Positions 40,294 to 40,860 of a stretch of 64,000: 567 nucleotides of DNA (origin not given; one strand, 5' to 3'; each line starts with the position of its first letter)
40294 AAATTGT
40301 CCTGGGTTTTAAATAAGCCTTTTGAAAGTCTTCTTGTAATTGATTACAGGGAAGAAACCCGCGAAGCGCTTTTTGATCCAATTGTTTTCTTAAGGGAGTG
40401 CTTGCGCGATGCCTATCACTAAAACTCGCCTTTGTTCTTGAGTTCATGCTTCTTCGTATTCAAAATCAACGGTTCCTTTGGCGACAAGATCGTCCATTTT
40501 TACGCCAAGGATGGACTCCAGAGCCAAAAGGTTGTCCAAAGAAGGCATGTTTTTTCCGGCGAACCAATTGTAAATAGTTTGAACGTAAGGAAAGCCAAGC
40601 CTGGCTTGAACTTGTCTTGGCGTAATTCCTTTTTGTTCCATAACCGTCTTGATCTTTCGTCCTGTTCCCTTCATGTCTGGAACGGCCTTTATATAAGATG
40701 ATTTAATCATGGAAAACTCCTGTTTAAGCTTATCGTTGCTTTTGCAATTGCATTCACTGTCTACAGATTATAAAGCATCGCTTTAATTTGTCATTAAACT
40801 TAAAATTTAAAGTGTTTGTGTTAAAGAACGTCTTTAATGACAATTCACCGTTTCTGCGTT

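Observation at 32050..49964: Array of at least 18 palindromic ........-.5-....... sites fused to promoters at cassette boundaries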

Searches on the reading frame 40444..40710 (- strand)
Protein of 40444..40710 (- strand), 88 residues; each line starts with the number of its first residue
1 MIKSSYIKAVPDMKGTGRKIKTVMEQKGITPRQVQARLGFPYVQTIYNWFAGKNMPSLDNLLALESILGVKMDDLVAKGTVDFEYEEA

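Call 25: search_protein_families(library=pfam, proteins=[window:40444-40710:-], max_evalue=0.05)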
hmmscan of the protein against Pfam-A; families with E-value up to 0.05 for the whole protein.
window:40444-40710:- (88 aa): 3 families
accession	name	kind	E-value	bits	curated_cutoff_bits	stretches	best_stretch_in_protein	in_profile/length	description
PF01381.28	HTH_3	-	1.8e-10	41.1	23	1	20-75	1-55/55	Helix-turn-helix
PF13443.12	HTH_26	-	7.4e-05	23.4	22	1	19-76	1-58/63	Cro/C1-type HTH DNA-binding domain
PF13560.12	HTH_31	-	0.00028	21.6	27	1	17-76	3-61/64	Helix-turn-helix domain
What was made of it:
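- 40444..40710 (-): XRE88: an 88-aa Cro/CI-type HTH protein and the proposed operator-binding regulator. PF01381 at 1.8e-10 (call 25).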

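Call 26: find_encoding_contigs(protein=window:40444-40710:-, flank=10000, max_places=10)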
Protein window:40444-40710:- (88 aa): 12 contigs read that carry it; 9 places shown.
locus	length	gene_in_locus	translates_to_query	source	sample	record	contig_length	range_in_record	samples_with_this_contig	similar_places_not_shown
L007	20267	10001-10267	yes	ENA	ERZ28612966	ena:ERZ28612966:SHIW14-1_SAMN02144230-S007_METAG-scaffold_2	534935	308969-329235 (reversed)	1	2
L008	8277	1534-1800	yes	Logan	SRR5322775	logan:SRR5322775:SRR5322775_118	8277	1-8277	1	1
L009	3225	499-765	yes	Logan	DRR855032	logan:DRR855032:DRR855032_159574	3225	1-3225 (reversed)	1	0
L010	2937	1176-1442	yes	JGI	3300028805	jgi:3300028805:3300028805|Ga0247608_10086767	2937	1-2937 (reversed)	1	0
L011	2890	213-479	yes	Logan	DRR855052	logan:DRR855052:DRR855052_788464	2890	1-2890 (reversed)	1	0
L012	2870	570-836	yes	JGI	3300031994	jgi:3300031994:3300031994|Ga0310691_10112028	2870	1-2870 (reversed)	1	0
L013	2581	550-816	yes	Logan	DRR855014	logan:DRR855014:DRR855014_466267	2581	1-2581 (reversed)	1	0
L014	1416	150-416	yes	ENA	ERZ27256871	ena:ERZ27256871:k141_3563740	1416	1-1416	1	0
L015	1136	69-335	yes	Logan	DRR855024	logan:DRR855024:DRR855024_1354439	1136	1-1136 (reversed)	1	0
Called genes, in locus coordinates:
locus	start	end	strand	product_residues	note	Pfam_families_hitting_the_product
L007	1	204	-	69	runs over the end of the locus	PF12441:CopG_antitoxin (weak), PF14384:BrnA_antitoxin (weak)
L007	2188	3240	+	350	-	-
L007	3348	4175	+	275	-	PF00149:Metallophos (weak)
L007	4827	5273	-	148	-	-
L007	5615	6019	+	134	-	PF05168:HEPN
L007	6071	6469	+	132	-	-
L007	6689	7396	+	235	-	-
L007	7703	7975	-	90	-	PF14384:BrnA_antitoxin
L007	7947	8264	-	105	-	PF04365:BrnT_toxin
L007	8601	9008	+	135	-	-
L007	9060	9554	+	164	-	-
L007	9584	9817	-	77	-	PF12844:HTH_19 (weak), PF01381:HTH_3 (weak)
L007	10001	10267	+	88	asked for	PF01381:HTH_3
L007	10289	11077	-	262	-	-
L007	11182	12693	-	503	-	PF03783:CsgG, PF13036:LpoB (weak)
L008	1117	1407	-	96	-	PF12844:HTH_19 (weak), PF01381:HTH_3 (weak)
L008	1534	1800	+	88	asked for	PF01381:HTH_3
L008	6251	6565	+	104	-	PF01381:HTH_3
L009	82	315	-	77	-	PF12844:HTH_19 (weak), PF01381:HTH_3 (weak)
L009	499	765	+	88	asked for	PF01381:HTH_3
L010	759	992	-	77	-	PF01381:HTH_3 (weak)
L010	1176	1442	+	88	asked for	PF01381:HTH_3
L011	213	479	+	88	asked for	PF01381:HTH_3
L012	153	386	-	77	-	PF01381:HTH_3 (weak)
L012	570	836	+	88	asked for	PF01381:HTH_3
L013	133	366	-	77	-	PF12844:HTH_19 (weak), PF01381:HTH_3 (weak)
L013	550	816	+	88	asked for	PF01381:HTH_3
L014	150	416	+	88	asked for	PF01381:HTH_3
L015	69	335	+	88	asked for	PF01381:HTH_3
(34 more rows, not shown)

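Call 30: find_homologous_proteins(query=window:40444-40710:-, max_evalue=0.00001)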
Query window:40444-40710:- (88 aa): 389 proteins with E <= 0.00001 among 389 candidates; the best 120 are listed.
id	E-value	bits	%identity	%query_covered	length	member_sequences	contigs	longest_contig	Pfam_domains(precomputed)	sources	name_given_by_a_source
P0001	3.2e-49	182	97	99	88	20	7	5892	PF01381.29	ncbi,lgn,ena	-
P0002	2.4e-47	176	95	99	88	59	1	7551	PF01381.29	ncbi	-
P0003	3.9e-36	140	77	99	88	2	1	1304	PF01381.29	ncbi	-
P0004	2.6e-29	119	61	99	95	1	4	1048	PF01381.29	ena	-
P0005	7.1e-29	117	59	99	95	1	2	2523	PF01381.29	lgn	-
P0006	7.1e-29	117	60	99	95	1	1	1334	PF01381.29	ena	-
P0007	9.9e-29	117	59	99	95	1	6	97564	PF01381.29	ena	-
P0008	9.9e-29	117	59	99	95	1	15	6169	PF01381.29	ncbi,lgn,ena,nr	ncbi:MAG: helix-turn-helix transcriptional regulator [Treponema sp.]|nr:helix-turn-helix transcripti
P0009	9.9e-29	117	59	99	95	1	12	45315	PF01381.29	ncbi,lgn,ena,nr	ncbi:MAG: helix-turn-helix domain-containing protein [Spirochaetia bacterium]|nr:helix-turn-helix do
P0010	1.5e-28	116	60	97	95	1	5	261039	PF01381.29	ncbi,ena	-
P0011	2.1e-28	116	60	99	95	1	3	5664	PF01381.29,PF13443.13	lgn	-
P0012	2.6e-28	116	60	98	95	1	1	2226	PF01381.29,PF13443.13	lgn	-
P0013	3.4e-28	115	60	99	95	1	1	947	PF01381.29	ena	-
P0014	3.7e-28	115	57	99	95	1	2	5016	PF01381.29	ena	-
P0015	5.0e-28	115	62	99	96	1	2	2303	PF01381.29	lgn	-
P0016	1.1e-27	114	59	97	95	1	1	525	PF01381.29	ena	-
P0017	1.3e-27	113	59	99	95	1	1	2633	PF01381.29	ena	-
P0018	1.3e-27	113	59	99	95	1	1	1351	PF01381.29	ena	-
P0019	1.3e-27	113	59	99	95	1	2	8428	PF01381.29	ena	-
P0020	2.0e-27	113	57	99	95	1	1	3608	PF01381.29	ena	-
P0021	2.3e-27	112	57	99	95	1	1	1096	PF01381.29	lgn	-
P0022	2.5e-27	112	59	99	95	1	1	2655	PF01381.29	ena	-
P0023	2.5e-27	112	59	99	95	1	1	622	PF01381.29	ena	-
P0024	2.5e-27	112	59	99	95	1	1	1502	PF01381.29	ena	-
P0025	3.4e-27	112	59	99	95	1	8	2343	PF01381.29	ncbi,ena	-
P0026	5.1e-27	111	59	99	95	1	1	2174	PF01381.29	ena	-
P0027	5.1e-27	111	59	99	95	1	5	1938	PF01381.29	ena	-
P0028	5.2e-27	111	57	99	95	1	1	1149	PF01381.29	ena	-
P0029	5.5e-27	111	59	94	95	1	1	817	PF01381.29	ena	-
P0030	6.1e-27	111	64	85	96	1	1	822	PF01381.29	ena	-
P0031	6.3e-27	111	59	98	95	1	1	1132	PF01381.29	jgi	jgi:transcriptional regulator with XRE-family HTH domain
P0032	6.7e-27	111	57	99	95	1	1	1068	PF01381.29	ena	-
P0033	6.8e-27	111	59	98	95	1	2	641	PF01381.29,PF13443.13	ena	-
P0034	7.1e-27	111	57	99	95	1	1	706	PF01381.29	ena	-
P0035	7.4e-27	111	56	99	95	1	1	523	PF01381.29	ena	-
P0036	7.7e-27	111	59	98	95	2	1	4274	PF01381.29,PF13443.13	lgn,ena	-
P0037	9.2e-27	111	57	99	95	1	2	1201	PF01381.29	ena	-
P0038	9.3e-27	111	59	99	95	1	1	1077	PF01381.29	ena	-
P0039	9.8e-27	110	59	99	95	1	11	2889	PF01381.29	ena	-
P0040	1.3e-26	110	57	99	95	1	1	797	PF01381.29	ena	-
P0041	1.5e-26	110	57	98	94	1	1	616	PF01381.29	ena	-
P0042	1.5e-26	110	59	99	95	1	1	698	PF01381.29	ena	-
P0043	1.6e-26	110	58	98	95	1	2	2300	PF01381.29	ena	-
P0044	1.6e-26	110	60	99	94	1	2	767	PF01381.29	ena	-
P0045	1.8e-26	110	57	99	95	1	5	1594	PF01381.29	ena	-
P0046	2.1e-26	109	57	98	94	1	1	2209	PF01381.29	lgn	-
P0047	2.2e-26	109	57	98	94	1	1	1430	PF01381.29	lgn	-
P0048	2.4e-26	109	61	97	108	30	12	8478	PF01381.29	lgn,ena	-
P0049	2.6e-26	109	56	99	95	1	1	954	PF01381.29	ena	-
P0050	3.1e-26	109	61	97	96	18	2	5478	PF01381.29,PF13443.13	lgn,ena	-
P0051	3.1e-26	109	57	98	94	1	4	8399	PF01381.29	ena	-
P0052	3.4e-26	109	57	99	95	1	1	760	PF01381.29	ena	-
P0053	3.4e-26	109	56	99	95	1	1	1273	PF01381.29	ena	-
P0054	3.9e-26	109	57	99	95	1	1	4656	PF01381.29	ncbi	-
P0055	4.0e-26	109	57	98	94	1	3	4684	PF01381.29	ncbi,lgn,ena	-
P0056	4.0e-26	109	57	98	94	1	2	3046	PF01381.29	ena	-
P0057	4.1e-26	109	59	98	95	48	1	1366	PF01381.29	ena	-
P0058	4.7e-26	108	57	98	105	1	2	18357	PF01381.29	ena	-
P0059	6.0e-26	108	60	94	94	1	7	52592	PF01381.29,PF13443.13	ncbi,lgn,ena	-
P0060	6.1e-26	108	60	94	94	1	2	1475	PF01381.29,PF13443.13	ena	-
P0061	6.1e-26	108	57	98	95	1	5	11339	PF01381.29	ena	-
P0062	6.2e-26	108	57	98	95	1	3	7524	PF01381.29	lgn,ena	-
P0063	6.2e-26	108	58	98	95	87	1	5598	PF01381.29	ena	-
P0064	7.2e-26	108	56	98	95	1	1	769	PF01381.29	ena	-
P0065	7.7e-26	108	56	98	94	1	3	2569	PF01381.29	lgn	-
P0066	8.4e-26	108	56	99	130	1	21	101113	PF01381.29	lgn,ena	-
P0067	8.4e-26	108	56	98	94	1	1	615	PF01381.29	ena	-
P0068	8.9e-26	107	58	98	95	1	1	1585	PF01381.29,PF13443.13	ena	-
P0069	8.9e-26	107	58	98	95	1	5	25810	PF01381.29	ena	-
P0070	9.0e-26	107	57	99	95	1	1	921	PF01381.29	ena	-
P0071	9.6e-26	107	59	92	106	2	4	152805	PF01381.29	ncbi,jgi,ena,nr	ncbi:MAG: helix-turn-helix transcriptional regulator [Treponema sp.]|jgi:transcriptional regulator w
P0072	9.6e-26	107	59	92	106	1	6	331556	PF01381.29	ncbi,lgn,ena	-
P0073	9.8e-26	107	59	92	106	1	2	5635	PF01381.29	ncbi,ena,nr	ncbi:MAG: helix-turn-helix transcriptional regulator [Treponema sp.]|nr:helix-turn-helix transcripti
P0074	1.0e-25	107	57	94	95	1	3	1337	PF01381.29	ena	-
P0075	1.1e-25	107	56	99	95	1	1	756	PF01381.29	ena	-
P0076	1.1e-25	107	57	98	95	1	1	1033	PF01381.29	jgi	-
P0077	1.1e-25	107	57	98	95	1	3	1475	PF01381.29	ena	-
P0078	1.2e-25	107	56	98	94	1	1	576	PF01381.29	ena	-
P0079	1.2e-25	107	57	98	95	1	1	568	PF01381.29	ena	-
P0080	1.2e-25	107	57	94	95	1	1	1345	PF01381.29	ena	-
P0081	1.2e-25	107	57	98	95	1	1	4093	PF01381.29,PF13443.13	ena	-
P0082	1.3e-25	107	59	92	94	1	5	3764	PF01381.29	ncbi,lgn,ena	-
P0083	1.3e-25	107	59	92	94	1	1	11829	PF01381.29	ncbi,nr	ncbi:MAG: helix-turn-helix transcriptional regulator [Treponema sp.]|nr:helix-turn-helix transcripti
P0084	1.4e-25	107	56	99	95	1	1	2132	PF01381.29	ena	-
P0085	1.4e-25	107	57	94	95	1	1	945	PF01381.29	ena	-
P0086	1.5e-25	107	57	98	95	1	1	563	PF01381.29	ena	-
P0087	1.5e-25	107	57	98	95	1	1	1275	PF01381.29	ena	-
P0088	1.6e-25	107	60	94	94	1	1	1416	PF01381.29,PF13443.13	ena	-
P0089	1.6e-25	107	59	94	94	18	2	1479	PF01381.29,PF13443.13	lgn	-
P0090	1.6e-25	107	59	94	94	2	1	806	PF01381.29,PF13443.13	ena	-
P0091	1.6e-25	107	56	98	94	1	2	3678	PF01381.29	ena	-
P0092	1.9e-25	106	57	94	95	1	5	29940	PF01381.29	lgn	-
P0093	1.9e-25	106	56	99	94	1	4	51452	PF01381.29,PF13443.13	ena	-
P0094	1.9e-25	106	57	99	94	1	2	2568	PF01381.29,PF13443.13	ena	-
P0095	1.9e-25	106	57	99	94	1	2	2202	PF01381.29,PF13443.13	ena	-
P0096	2.1e-25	106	57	98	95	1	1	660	PF01381.29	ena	-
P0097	2.1e-25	106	57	98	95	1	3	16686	PF01381.29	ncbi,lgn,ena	-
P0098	2.1e-25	106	55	98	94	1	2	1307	PF01381.29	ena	-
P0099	2.1e-25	106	57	98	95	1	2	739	PF01381.29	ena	-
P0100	2.5e-25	106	56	99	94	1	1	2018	PF01381.29,PF13443.13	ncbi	-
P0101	2.6e-25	106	57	94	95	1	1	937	PF01381.29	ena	-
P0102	2.6e-25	106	60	98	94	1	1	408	PF01381.29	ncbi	-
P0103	2.6e-25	106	56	98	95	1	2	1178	PF01381.29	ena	-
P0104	2.7e-25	106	57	99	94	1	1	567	PF01381.29,PF13443.13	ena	-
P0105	2.7e-25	106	62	92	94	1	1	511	PF01381.29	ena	-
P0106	2.9e-25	106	57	92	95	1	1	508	PF01381.29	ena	-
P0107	2.9e-25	106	56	98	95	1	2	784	PF01381.29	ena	-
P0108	3.0e-25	106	59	92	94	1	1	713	PF01381.29,PF13443.13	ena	-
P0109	3.1e-25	106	53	98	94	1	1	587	PF01381.29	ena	-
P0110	3.2e-25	106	57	94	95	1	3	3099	PF01381.29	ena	-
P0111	3.2e-25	106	57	98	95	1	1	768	PF01381.29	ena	-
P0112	3.3e-25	106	55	94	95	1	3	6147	PF01381.29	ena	-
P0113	3.3e-25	106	57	98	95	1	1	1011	PF01381.29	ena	-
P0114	3.4e-25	106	61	91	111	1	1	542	PF01381.29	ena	-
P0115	3.6e-25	105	57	94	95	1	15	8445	PF01381.29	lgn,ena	-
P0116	3.6e-25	105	57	94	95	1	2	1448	PF01381.29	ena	-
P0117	3.8e-25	105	57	98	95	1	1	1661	PF01381.29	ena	-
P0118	4.1e-25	105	56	98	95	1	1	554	PF01381.29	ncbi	-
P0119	4.1e-25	105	55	98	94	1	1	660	PF01381.29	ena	-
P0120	4.1e-25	105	55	99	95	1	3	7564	PF01381.29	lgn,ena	-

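Call 31: find_encoding_contigs(protein=P0010, flank=10000, max_places=3)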
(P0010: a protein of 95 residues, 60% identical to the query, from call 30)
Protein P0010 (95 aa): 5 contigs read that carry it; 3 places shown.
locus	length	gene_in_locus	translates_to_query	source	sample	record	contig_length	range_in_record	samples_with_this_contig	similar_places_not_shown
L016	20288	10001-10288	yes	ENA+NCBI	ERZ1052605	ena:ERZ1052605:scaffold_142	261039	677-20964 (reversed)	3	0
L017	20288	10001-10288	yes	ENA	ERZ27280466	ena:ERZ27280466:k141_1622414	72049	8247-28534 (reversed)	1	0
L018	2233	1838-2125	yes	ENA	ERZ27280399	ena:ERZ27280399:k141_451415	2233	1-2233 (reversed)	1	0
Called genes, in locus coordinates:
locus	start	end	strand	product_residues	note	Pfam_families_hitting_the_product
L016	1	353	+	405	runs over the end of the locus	PF13240:Zn_Ribbon_1 (weak)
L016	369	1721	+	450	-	PF13421:Band_7_1, PF14237:GYF_2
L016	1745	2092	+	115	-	-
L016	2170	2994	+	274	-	-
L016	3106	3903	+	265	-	-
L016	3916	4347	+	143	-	-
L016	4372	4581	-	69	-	-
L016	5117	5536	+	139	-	PF12844:HTH_19 (faint), PF01381:HTH_3 (weak)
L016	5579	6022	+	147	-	PF01981:PTH2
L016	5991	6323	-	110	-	-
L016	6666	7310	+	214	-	-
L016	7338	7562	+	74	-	-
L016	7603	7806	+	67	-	-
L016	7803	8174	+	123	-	-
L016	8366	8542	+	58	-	-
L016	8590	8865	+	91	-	PF12844:HTH_19, PF01381:HTH_3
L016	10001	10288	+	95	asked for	PF01381:HTH_3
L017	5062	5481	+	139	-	PF12844:HTH_19 (faint), PF01381:HTH_3 (weak)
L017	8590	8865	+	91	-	PF12844:HTH_19, PF01381:HTH_3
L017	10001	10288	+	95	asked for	PF01381:HTH_3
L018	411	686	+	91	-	PF12844:HTH_19 (weak), PF01381:HTH_3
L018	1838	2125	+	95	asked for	PF01381:HTH_3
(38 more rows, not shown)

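Call 32: find_encoding_contigs(protein=P0072, flank=10000, max_places=3)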
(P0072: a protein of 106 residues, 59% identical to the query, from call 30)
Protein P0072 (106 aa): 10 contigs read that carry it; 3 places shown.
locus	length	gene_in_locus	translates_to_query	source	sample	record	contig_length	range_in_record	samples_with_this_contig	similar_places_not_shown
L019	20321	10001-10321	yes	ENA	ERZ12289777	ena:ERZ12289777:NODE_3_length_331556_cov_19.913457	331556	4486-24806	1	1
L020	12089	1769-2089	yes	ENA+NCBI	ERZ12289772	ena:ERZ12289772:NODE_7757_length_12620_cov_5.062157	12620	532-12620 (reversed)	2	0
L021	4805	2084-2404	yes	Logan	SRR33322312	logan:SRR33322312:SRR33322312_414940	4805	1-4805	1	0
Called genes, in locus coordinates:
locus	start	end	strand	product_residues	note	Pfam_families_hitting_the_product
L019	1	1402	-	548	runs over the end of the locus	PF05262:Borrelia_P83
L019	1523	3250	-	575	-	PF13360:PQQ_2 (faint), PF13570:Beta-prop_ACSF4 (weak)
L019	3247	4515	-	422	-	PF01938:TRAM, PF03602:Cons_hypoth95 (weak), PF05175:MTS (weak), PF05958:tRNA_U5-meth_tr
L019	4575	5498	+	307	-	PF12146:Hydrolase_4, PF00561:Abhydrolase_1, PF12697:Abhydrolase_6, PF10230:LIDHydrolase (weak)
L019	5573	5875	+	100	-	PF03683:UPF0175 (weak)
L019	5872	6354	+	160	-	PF11848:DUF3368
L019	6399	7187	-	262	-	PF03783:CsgG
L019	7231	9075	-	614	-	PF07603:Lcl_C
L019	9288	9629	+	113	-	PF12844:HTH_19 (weak), PF01381:HTH_3, PF13443:HTH_26 (weak)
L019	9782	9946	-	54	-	-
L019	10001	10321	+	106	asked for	PF01381:HTH_3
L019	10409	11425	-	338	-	PF03781:FGE-sulfatase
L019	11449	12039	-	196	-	-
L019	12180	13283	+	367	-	PF01743:PolyA_pol, PF12627:PolyA_pol_RNAbd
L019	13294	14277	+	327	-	PF01479:S4 (weak), PF00849:PseudoU_synth_2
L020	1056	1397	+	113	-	PF12844:HTH_19 (weak), PF01381:HTH_3, PF13443:HTH_26 (weak)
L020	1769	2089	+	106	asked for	PF01381:HTH_3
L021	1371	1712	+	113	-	PF12844:HTH_19 (weak), PF01381:HTH_3, PF13443:HTH_26 (weak)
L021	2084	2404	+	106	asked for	PF01381:HTH_3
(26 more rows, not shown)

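Call 51: search_solved_structures(query=window:40444-40710:-, max_evalue=0.01)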
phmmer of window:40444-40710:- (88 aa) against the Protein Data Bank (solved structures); distinct sequences matched with E-value up to 0.01: 1.
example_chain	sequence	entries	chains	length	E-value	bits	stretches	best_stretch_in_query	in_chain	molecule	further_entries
3bs3_A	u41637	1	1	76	0.0045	20.7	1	18-76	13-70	Putative DNA-binding protein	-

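Call 66: find_encoding_contigs(protein=P0003, flank=5000, max_places=4)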
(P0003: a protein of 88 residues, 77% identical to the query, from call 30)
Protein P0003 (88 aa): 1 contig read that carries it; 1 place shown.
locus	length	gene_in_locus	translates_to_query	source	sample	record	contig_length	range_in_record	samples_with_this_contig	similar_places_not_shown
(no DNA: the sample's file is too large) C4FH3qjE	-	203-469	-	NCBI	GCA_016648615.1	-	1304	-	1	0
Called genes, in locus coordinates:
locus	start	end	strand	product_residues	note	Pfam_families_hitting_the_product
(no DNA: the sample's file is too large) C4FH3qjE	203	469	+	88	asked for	PF01381:HTH_3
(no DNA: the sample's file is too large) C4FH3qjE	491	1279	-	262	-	PF12844:HTH_19 (faint)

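Call 67: find_encoding_contigs(protein=P0002, flank=8000, max_places=4)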
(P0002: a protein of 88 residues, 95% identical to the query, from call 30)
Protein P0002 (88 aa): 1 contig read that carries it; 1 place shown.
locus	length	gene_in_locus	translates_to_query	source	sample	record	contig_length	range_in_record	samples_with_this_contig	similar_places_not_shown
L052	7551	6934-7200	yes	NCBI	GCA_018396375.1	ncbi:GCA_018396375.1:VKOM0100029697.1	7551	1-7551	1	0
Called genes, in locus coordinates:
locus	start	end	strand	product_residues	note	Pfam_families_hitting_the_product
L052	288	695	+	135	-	-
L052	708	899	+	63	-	-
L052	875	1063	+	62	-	-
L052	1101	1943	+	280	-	-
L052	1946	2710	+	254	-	PF04055:Radical_SAM, PF13353:Fer4_12 (weak)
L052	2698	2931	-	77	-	PF12844:HTH_19 (weak), PF01381:HTH_3, PF13443:HTH_26 (faint)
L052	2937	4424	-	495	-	PF00004:AAA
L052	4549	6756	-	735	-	PF00004:AAA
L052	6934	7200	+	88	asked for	PF01381:HTH_3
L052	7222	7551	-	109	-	?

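Call 75: find_encoding_contigs(protein=P0066, flank=6000, max_places=2)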
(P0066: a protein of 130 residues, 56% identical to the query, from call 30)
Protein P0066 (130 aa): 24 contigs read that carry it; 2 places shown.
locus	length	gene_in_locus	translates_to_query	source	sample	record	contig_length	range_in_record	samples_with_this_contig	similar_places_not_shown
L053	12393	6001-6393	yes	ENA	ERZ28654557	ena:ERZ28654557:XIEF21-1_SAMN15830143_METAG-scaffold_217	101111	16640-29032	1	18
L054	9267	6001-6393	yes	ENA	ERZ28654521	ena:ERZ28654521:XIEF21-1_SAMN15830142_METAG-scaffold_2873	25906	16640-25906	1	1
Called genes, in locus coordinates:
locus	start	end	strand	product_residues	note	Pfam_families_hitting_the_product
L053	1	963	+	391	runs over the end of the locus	PF01420:Methylase_S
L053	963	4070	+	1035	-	PF04313:HSDR_N, PF04851:ResIII, PF18766:SWI2_SNF2, PF22679:T1R_D3-like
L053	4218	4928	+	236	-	PF01863:YgjP-like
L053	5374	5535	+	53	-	-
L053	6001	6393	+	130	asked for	PF01381:HTH_3 (weak)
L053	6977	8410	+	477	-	PF04326:SLFN_AlbA_2, PF13749:HATPase_c_4, PF21247:Fic-like_C (weak)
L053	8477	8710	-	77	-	-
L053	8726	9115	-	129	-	PF02915:Rubrerythrin, PF03232:COQ7 (faint)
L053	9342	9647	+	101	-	PF08002:DUF1697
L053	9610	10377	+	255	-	-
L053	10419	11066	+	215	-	-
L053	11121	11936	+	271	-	-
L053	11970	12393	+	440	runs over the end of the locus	-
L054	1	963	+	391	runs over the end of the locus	PF01420:Methylase_S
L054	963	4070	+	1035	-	PF04313:HSDR_N, PF04851:ResIII, PF18766:SWI2_SNF2, PF22679:T1R_D3-like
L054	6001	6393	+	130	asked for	PF01381:HTH_3 (weak)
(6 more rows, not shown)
